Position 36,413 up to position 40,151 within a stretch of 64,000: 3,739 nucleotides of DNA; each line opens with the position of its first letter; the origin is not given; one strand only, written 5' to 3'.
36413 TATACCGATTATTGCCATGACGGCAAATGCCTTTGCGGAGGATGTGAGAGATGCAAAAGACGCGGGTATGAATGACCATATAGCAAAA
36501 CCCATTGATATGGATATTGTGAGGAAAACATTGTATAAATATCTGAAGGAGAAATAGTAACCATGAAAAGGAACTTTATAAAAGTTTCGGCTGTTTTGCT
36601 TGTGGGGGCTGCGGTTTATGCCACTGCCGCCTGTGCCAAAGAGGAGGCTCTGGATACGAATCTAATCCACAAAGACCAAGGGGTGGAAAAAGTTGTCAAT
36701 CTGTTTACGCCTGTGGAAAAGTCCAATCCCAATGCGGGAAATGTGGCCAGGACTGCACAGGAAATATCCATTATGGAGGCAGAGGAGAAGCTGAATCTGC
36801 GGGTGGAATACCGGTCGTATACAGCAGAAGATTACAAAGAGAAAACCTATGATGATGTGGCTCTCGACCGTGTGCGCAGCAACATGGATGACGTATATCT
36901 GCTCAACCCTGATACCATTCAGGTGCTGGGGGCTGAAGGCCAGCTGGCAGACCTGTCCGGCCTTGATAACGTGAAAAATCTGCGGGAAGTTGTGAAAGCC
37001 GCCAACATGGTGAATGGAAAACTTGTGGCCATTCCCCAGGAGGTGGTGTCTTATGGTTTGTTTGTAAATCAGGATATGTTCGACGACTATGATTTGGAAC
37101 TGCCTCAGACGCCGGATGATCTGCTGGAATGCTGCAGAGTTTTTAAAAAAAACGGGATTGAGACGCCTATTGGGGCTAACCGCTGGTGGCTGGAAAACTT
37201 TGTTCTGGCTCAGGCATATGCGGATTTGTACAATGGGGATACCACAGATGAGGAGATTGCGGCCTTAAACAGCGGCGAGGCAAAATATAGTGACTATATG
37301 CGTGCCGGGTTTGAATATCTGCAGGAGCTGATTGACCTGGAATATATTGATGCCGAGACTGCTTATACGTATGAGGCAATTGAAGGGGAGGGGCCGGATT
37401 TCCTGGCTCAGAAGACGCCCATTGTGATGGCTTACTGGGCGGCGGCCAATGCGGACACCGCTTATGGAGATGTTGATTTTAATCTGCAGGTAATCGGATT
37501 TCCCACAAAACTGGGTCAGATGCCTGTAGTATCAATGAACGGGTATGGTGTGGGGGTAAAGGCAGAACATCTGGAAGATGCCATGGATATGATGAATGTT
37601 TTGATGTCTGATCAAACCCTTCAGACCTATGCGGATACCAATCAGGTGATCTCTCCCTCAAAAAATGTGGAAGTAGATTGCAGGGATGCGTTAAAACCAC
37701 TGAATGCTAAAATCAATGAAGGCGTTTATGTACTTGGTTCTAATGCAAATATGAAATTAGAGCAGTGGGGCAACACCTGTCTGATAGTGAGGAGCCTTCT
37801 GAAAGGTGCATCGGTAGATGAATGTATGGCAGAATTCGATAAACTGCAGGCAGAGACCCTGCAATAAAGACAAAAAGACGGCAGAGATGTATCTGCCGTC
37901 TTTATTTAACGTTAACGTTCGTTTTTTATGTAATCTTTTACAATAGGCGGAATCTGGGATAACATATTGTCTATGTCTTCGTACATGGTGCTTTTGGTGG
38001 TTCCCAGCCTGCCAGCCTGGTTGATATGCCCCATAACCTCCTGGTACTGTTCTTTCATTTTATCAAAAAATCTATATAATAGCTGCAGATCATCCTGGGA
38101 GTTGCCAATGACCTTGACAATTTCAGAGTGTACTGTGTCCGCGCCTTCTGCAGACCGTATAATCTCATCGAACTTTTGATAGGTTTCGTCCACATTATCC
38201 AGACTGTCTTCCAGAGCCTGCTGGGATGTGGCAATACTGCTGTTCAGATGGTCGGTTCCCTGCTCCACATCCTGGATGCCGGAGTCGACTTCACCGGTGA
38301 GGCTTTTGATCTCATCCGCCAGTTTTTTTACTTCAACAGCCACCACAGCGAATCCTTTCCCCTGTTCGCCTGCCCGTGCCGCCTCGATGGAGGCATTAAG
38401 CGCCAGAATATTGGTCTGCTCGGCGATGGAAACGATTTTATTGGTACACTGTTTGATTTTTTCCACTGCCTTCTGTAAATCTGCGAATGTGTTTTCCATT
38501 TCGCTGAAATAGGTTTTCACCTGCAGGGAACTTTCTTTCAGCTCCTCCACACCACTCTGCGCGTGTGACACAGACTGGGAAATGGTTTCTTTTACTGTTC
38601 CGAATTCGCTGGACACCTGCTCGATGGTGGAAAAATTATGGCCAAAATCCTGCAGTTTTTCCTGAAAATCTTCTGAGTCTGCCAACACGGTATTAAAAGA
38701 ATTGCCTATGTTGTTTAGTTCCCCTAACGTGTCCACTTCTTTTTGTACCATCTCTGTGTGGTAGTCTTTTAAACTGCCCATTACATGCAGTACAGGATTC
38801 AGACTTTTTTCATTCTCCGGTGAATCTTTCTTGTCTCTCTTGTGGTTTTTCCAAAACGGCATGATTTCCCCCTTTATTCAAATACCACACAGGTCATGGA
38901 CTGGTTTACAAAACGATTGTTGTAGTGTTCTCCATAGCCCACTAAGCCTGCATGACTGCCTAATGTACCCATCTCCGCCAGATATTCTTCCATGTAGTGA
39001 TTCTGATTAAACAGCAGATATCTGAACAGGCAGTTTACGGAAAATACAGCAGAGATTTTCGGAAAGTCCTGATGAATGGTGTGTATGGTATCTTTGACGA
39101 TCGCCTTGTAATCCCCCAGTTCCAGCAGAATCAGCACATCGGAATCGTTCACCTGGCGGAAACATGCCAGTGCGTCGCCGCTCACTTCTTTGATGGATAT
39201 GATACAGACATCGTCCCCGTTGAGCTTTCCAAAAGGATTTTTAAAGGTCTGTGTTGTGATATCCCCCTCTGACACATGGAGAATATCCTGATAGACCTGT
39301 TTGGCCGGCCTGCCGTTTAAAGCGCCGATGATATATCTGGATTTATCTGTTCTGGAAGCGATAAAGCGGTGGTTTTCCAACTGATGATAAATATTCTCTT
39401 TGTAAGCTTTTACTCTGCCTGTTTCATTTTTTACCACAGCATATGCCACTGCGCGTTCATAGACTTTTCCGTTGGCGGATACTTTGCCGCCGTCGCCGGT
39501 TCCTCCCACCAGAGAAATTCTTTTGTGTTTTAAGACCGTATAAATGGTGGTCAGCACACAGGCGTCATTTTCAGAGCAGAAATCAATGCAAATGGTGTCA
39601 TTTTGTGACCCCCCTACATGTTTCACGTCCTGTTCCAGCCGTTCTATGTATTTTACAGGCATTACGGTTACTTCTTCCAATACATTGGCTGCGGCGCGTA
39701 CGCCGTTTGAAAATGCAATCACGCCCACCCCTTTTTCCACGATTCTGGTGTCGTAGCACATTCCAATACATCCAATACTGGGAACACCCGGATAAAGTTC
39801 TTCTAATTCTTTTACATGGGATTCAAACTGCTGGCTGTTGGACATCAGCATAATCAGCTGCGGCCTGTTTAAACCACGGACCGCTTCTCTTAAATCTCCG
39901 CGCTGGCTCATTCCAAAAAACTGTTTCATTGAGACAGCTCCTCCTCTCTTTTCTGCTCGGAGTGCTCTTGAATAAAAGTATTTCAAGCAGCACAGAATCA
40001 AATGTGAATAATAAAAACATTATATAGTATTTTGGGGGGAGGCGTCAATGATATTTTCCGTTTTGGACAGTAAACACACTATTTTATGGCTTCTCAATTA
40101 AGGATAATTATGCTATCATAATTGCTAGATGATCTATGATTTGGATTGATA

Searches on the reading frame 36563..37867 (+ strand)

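Call 58: search_protein_families(library=pfam, proteins=[window:36563-37867:+], max_evalue=0.00001)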
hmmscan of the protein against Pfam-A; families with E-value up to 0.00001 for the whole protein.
window:36563-37867:+ (434 aa): 2 families
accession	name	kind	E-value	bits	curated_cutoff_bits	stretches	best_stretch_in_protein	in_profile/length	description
PF01547.30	SBP_bac_1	-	2.9e-18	67.3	26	1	75-351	18-304/307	Bacterial extracellular solute-binding protein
PF13416.11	SBP_bac_8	-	5.8e-17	62.8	27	1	74-370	7-266/279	Bacterial extracellular solute-binding protein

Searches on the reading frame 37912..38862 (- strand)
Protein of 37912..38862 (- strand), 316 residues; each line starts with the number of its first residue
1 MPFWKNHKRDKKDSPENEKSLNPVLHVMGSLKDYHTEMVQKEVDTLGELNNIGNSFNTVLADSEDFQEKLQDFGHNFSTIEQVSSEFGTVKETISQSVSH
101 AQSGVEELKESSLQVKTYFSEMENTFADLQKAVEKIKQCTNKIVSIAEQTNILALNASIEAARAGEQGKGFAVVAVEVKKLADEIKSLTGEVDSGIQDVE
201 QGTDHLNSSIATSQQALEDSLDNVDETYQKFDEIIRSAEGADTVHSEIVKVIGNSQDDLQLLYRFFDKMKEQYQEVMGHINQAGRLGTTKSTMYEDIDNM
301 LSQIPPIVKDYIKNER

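Call 58: search_protein_families(library=pfam, proteins=[window:37912-38862:-], max_evalue=0.00001)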
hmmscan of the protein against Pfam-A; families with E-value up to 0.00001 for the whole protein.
window:37912-38862:- (316 aa): 2 families
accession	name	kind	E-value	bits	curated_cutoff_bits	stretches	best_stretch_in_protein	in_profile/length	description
PF00015.26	MCPsignal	-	1.9e-32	112.9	34.6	1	114-249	13-148/172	Methyl-accepting chemotaxis protein (MCP) signalling domain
PF09177.16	STX6_10_61_N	-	2.2e-06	28.5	29.4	0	79-148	13-78/99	Syntaxin 6/10/61, N-terminal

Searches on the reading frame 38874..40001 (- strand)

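Call 58: search_protein_families(library=pfam, proteins=[window:38874-40001:-], max_evalue=0.00001)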
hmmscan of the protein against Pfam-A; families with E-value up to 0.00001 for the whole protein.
window:38874-40001:- (375 aa): 2 families
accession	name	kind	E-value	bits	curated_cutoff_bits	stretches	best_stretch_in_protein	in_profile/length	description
PF08495.15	FIST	-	1.6e-14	54.7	23.2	1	49-231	2-189/189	FIST N domain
PF10442.14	FIST_C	-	2.2e-10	41.2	28.5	1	233-360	1-130/131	FIST C domain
